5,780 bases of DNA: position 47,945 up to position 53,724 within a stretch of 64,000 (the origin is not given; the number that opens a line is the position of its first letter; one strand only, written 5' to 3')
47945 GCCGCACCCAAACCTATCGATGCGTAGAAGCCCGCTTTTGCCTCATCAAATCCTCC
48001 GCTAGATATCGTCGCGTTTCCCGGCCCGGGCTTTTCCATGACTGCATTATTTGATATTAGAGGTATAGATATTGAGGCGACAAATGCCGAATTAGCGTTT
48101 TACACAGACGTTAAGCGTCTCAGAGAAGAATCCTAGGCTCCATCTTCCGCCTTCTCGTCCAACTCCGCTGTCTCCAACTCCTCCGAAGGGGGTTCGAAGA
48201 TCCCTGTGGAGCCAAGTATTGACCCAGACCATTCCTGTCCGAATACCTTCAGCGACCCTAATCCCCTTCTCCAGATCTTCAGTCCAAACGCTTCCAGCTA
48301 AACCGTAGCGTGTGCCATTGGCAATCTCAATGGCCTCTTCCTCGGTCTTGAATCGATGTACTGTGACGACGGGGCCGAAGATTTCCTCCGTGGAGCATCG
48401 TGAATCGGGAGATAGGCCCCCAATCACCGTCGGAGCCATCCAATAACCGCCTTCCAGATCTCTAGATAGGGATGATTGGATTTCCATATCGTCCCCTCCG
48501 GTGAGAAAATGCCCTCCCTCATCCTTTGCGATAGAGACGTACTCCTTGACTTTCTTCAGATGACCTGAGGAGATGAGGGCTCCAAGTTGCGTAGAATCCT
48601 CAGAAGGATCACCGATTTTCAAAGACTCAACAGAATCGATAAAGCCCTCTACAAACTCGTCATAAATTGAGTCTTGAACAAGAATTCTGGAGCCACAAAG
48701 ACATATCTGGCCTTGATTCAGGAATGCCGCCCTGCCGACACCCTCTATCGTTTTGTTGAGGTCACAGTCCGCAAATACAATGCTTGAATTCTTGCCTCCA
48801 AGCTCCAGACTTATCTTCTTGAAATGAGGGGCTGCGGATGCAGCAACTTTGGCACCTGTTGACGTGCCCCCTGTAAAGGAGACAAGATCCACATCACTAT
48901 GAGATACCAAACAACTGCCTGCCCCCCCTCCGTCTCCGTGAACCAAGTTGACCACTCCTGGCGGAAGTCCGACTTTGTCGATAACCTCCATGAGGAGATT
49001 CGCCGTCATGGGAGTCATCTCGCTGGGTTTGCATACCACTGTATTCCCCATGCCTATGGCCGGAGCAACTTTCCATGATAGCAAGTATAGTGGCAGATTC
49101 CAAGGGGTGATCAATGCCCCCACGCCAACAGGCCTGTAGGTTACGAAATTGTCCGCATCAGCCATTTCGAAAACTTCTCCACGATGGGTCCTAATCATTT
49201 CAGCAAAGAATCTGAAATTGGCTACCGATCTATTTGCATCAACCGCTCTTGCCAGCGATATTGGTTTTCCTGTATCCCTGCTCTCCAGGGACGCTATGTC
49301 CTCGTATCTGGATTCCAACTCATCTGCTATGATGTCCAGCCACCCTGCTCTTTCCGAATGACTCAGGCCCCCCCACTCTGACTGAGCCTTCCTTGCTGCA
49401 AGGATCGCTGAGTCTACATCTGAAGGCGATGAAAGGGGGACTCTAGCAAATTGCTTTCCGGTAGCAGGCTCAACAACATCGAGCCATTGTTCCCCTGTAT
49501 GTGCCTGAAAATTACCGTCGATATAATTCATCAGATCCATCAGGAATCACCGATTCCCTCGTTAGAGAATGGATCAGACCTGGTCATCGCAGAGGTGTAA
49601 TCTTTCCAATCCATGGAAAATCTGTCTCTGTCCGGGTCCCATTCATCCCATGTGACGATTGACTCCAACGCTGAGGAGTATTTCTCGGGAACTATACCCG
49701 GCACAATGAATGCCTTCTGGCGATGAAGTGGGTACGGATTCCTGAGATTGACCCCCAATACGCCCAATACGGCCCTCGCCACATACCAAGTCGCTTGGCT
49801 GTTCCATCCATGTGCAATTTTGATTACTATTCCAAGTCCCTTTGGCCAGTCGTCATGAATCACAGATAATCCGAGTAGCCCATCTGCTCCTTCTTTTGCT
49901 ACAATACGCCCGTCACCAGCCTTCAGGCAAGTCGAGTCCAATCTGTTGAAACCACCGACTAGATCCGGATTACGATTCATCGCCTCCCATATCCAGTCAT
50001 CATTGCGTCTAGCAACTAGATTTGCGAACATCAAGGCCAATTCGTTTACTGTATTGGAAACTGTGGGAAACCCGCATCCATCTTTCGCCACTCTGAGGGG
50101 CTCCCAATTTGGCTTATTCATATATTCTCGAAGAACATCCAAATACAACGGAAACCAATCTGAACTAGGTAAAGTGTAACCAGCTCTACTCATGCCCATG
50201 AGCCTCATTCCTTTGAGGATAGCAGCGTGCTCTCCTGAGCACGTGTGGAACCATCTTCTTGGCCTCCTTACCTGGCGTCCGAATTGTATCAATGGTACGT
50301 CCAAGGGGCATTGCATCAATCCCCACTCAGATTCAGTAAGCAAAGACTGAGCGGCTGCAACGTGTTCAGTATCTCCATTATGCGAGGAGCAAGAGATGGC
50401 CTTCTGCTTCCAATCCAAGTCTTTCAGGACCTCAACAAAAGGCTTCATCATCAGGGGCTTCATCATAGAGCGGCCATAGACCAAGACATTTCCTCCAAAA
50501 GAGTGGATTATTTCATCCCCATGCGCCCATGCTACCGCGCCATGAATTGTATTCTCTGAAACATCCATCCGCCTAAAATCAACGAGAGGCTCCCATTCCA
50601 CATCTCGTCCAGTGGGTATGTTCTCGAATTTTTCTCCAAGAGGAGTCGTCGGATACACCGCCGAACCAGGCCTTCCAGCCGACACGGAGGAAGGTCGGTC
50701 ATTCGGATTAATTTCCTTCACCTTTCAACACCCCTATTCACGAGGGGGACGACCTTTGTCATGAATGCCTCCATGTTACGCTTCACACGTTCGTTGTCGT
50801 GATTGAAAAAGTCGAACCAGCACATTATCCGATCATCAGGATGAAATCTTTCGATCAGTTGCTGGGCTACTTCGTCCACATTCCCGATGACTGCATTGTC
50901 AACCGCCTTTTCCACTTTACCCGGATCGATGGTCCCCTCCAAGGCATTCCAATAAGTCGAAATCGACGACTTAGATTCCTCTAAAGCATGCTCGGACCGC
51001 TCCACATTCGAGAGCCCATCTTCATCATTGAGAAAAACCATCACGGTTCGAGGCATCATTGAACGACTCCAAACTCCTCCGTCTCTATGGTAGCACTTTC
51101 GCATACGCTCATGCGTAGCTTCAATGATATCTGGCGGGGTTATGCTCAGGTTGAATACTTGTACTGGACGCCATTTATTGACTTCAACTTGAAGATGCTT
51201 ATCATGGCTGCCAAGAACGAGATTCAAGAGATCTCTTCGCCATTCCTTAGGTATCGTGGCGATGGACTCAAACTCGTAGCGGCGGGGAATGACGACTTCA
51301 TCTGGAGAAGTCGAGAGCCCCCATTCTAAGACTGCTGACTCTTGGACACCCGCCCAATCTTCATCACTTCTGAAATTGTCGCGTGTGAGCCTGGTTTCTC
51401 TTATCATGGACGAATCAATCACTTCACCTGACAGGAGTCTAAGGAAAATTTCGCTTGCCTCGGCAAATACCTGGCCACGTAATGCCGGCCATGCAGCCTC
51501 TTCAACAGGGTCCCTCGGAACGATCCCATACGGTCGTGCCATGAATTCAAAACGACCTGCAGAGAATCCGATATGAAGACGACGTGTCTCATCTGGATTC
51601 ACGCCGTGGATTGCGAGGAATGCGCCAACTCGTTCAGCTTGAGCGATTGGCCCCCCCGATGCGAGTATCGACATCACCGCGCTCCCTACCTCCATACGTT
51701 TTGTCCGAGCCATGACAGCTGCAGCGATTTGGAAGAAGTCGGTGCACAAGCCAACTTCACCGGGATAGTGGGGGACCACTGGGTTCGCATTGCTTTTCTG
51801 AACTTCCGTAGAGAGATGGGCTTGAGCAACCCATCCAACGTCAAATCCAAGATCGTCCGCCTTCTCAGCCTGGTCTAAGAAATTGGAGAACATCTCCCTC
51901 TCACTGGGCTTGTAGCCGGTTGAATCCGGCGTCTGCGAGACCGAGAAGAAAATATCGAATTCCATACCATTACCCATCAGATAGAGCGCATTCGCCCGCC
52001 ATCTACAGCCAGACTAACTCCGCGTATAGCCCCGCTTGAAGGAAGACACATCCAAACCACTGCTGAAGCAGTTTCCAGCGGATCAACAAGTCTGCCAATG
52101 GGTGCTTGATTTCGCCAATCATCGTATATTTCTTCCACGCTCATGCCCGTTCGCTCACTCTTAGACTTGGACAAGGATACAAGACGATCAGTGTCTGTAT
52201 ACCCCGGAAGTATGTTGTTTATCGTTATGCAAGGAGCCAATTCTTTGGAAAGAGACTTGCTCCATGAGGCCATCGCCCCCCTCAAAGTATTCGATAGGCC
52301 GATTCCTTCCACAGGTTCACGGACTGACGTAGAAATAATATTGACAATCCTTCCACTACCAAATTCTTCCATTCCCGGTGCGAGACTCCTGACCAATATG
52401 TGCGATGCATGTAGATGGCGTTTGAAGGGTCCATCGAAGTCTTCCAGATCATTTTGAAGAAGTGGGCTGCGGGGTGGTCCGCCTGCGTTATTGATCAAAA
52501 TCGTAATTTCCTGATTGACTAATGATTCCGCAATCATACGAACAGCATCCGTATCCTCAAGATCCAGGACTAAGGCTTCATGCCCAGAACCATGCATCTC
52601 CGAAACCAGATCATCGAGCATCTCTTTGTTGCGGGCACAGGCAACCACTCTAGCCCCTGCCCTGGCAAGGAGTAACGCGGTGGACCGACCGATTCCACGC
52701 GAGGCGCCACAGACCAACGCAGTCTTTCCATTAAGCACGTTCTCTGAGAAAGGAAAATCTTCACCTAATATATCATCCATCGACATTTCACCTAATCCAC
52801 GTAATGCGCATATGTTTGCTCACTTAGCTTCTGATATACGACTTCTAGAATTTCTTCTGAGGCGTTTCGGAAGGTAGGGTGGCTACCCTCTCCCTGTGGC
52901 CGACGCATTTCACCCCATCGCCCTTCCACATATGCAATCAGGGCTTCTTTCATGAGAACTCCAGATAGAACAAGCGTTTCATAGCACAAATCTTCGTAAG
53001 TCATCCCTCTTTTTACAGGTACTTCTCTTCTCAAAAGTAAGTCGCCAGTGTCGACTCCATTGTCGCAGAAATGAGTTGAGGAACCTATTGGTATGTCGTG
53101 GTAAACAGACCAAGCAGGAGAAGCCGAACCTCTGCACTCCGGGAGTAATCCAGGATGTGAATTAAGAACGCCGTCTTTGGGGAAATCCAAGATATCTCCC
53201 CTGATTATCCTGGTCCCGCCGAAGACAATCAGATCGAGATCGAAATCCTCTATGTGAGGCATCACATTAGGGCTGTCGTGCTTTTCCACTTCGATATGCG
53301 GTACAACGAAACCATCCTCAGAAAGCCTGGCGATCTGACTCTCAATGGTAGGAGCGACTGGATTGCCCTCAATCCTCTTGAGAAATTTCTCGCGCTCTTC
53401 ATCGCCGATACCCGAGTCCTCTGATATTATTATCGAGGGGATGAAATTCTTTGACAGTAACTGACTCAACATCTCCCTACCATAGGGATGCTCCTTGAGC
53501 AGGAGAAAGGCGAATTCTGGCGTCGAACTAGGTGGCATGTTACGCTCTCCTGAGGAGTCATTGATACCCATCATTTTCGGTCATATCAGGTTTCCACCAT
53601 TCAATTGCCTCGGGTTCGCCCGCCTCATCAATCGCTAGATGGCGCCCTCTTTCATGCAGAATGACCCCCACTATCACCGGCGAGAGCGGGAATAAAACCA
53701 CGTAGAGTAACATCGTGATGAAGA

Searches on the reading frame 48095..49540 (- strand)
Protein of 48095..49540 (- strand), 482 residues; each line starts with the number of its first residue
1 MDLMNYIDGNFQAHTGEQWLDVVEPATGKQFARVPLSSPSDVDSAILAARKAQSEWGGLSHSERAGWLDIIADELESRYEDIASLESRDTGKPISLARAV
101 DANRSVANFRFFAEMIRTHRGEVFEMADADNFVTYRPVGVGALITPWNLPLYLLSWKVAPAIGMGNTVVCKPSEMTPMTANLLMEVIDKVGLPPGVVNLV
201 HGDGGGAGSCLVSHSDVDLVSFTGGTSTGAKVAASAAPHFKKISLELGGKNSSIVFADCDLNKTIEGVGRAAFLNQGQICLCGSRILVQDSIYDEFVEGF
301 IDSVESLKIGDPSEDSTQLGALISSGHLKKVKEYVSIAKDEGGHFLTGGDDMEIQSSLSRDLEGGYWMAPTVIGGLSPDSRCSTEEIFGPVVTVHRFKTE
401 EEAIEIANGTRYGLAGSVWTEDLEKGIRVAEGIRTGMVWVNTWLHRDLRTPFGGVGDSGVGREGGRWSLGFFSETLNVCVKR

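Call 17: search_protein_families(library=ncbifam, proteins=[window:48095-49540:-], max_evalue=0.00001)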
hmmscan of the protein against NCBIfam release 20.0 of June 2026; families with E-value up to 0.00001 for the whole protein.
window:48095-49540:- (482 aa): 42 families (the best 25 are shown)
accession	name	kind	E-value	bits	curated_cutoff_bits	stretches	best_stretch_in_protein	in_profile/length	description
TIGR03216.1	OH_muco_semi_DH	equivalog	7.3e-169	562.4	693.25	1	4-481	2-480/481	2-hydroxymuconic semialdehyde dehydrogenase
TIGR02299.1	HpaE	equivalog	4.8e-154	513.5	638.35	1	5-481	3-477/488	5-carboxymethyl-2-hydroxymuconate semialdehyde dehydrogenase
TIGR01804.1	BADH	equivalog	2.4e-139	464.8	668.6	1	6-473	1-464/467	betaine-aldehyde dehydrogenase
NF010000.0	PRK13473.1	subfamily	1.3e-133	446.1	615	1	4-469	4-461/475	aminobutyraldehyde dehydrogenase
NF009725.0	PRK13252.1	equivalog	1.7e-128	429.1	593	1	4-480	8-479/488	betaine-aldehyde dehydrogenase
NF050026.1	AcaldDHExaC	equivalog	1.9e-122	409.5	900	1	4-480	17-493/503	acetaldehyde dehydrogenase ExaC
NF045736.1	PaDhStyDRhodo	equivalog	4.4e-119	398.1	800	1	6-467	6-463/479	phenylacetaldehyde dehydrogenase StyD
NF045735.1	PaDhStyDPseudo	equivalog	1e-113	380.6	850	1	6-480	6-481/483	phenylacetaldehyde dehydrogenase StyD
NF042993.1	AlphKGSA_gudD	equivalog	6e-110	368.2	770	1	3-481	4-481/481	alpha-ketoglutaric semialdehyde dehydrogenase GucD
NF006916.0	PRK09407.1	equivalog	5.1e-109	365.2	521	1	15-482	31-494/526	succinic semialdehyde dehydrogenase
NF007497.0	PRK10090.1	equivalog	2.8e-108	362.8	500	1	4-476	8-473/480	aldehyde dehydrogenase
NF052305.1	DioxValDhHalo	equivalog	3.4e-108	362.6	750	1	4-475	6-476/483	2,5-dioxovalerate dehydrogenase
NF040648.1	lactal_redase_Meth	equivalog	1.6e-107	360.4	650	1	7-475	3-457/463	lactaldehyde dehydrogenase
TIGR01780.1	SSADH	subfamily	1.6e-105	353.6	646.35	1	22-469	1-441/448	succinate-semialdehyde dehydrogenase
NF007352.0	PRK09847.1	equivalog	7.3e-103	344.7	850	1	6-475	23-486/495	aldehyde dehydrogenase PuuC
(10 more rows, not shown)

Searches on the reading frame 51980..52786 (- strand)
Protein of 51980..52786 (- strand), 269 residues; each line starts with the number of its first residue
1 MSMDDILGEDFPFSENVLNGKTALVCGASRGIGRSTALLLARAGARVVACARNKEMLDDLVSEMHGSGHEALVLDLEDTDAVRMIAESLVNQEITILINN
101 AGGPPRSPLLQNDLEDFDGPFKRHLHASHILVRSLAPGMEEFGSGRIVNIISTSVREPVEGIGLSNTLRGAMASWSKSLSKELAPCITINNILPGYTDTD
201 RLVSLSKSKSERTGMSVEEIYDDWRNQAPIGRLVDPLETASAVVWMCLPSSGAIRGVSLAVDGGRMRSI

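Call 17: search_protein_families(library=ncbifam, proteins=[window:51980-52786:-], max_evalue=0.00001)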
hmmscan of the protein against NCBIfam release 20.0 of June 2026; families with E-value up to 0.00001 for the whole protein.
window:51980-52786:- (269 aa): 205 families (the best 25 are shown)
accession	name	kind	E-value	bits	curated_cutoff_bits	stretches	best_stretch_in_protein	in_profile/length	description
NF006212.0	PRK08339.1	equivalog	8.3e-44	150.2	339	1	18-269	6-262/263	short chain dehydrogenase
NF005559.1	PRK07231.1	subfamily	1.2e-41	142.9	215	1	18-266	2-248/249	glucose 1-dehydrogenase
NF004779.0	PRK06125.1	subfamily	5.3e-35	121.2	261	1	18-265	5-253/259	short-chain dehydrogenase/reductase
NF004778.0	PRK06124.1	equivalog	1.2e-34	119.9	303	1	17-266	8-253/256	SDR family oxidoreductase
NF005909.0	PRK07890.1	subfamily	4.2e-34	118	258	1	16-266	3-258/260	short chain dehydrogenase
NF005873.0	PRK07814.1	equivalog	5.7e-34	117.7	346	1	18-265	8-251/263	SDR family oxidoreductase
NF004198.0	PRK05653.1-3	equivalog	6.1e-32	111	296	1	16-266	3-247/248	3-oxoacyl-ACP reductase FabG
NF005446.0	PRK07035.1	equivalog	7.6e-32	110.6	373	1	18-265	9-253/255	SDR family oxidoreductase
NF005095.0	PRK06523.1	subfamily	1.8e-31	109.6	231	1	16-268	6-260/261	oxidoreductase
NF004197.0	PRK05653.1-1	equivalog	2.6e-31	109.2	332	1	16-266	3-247/249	3-oxoacyl-ACP reductase FabG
NF009466.0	PRK12826.1-2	subfamily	5.5e-31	107.9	222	1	21-266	4-245/248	3-oxoacyl-ACP reductase FabG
NF006070.0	PRK08213.1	subfamily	2.4e-30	105.9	279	1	18-265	10-256/259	gluconate 5-dehydrogenase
NF005893.0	PRK07856.1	equivalog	6.5e-30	104.2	255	1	18-264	7-240/255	SDR family oxidoreductase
NF006693.0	PRK09242.1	equivalog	1.8e-29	102.7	328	1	18-267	8-255/258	SDR family oxidoreductase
NF009093.0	PRK12429.1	subfamily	2.3e-29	102.5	258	1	18-264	3-255/259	3-hydroxybutyrate dehydrogenase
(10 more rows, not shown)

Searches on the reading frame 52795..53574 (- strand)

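Call 17: search_protein_families(library=ncbifam, proteins=[window:52795-53574:-], max_evalue=0.00001)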
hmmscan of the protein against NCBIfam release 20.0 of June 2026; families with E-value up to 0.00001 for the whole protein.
window:52795-53574:- (260 aa): 5 families
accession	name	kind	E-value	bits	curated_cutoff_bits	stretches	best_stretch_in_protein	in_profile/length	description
TIGR00460.1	fmt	equivalog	2.3e-11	43.4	201.5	1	98-235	65-204/315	methionyl-tRNA formyltransferase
TIGR00639.1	PurN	equivalog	3.7e-09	36.4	150.1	1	104-197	71-166/192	phosphoribosylglycinamide formyltransferase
NF005414.0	PRK06988.1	equivalog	3.3e-08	32.9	316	1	90-233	55-200/311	formyltransferase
NF005755.0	PRK07579.1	equivalog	1.2e-06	28.5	238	1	137-237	89-188/245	dTDP-4-amino-4,6-dideoxyglucose formyltransferase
NF005998.1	PRK08125.1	equivalog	2.1e-06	26.4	777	1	97-241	60-206/649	bifunctional UDP-4-amino-4-deoxy-L-arabinose formyltransferase/UDP-glucuronic acid oxidase ArnA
